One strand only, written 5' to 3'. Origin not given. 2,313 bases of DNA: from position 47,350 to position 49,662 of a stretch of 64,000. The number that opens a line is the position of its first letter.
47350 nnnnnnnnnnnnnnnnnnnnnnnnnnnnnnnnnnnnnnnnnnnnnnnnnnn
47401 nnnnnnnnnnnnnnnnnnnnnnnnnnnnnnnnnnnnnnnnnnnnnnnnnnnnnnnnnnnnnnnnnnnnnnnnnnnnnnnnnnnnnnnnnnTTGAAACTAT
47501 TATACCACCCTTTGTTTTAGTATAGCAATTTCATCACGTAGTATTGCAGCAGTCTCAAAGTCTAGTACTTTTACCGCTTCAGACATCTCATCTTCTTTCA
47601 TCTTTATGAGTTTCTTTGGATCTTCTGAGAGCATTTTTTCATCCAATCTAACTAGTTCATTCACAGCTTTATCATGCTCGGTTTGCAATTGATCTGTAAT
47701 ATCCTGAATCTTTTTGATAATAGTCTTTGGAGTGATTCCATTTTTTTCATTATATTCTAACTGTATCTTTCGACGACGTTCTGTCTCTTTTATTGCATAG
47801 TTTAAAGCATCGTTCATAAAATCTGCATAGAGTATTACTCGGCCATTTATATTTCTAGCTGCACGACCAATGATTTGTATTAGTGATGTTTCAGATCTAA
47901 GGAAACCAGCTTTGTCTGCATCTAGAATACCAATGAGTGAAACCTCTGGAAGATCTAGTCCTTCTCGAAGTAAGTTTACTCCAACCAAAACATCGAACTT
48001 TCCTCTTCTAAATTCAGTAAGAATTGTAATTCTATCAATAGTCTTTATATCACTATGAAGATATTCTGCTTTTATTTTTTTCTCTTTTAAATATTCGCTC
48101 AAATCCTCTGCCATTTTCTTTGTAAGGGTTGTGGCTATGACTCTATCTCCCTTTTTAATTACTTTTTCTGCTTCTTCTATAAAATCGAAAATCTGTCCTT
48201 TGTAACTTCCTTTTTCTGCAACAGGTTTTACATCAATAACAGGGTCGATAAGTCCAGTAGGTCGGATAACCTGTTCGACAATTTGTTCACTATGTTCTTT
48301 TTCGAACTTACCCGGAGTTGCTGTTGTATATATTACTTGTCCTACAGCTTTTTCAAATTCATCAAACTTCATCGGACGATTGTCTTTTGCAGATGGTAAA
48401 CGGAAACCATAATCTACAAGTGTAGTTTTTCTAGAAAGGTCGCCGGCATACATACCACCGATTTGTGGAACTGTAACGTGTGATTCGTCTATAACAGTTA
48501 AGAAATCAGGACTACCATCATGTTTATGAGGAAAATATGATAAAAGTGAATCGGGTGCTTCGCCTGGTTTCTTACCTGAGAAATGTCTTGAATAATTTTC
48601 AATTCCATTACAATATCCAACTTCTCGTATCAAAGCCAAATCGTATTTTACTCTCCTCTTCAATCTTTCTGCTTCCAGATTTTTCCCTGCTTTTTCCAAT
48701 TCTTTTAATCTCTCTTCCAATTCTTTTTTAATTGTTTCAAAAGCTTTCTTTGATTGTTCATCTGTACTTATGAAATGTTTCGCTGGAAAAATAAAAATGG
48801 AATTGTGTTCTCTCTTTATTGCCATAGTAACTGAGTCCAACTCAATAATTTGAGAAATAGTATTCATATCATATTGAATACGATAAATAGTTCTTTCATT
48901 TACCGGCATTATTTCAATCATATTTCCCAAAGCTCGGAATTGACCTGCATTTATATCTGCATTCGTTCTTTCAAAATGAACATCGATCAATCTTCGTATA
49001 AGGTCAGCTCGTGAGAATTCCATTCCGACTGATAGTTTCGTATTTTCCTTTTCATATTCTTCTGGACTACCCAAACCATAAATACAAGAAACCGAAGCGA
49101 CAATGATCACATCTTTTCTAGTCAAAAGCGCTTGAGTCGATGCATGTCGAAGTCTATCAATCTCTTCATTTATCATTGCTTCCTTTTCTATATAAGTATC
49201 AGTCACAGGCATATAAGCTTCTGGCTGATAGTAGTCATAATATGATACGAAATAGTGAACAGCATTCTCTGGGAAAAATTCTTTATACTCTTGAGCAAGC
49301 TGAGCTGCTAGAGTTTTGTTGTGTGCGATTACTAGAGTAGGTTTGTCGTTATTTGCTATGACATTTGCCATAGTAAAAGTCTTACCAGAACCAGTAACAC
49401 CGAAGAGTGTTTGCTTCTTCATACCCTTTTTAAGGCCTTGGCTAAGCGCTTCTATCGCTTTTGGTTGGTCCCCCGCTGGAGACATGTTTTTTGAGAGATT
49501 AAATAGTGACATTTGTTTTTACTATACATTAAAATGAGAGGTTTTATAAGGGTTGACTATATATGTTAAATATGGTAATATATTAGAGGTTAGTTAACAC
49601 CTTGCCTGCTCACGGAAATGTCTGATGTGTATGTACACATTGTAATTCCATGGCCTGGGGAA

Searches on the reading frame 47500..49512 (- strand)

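Call 8: search_protein_families(library=pfam, proteins=[window:47500-49512:-], max_evalue=0.01)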
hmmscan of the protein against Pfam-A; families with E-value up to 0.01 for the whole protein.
window:47500-49512:- (670 aa): 9 families
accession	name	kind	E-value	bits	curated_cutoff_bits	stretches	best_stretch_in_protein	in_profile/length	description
PF00271.37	Helicase_C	-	7.3e-22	78.1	23.5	1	450-554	8-109/110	Helicase conserved C-terminal domain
PF17757.6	UvrB_inter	-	5e-19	68.7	22.9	1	159-247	2-91/91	UvrB interaction domain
PF12344.14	UvrB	-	7.8e-19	67.7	27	1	561-602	1-42/43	Ultra-violet resistance protein B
PF04851.21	ResIII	-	6.5e-12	46.1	22.5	1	11-91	3-84/164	Type III restriction enzyme, res subunit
PF02151.25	UVR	-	8.1e-07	29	21.5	1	633-666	1-34/36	UvrB/uvrC motif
PF00270.35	DEAD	-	3.5e-05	24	26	1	16-85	4-76/167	DEAD/DEAH box helicase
PF13604.12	AAA_30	-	0.00011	22.5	27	0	21-77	8-67/191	AAA domain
PF00225.29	Kinesin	-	0.0042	16.6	29.3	1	37-98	81-137/327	Kinesin motor domain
PF18753.6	Nmad2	-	0.0098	15.9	26.1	0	354-476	59-183/200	Nucleotide modification associated domain 2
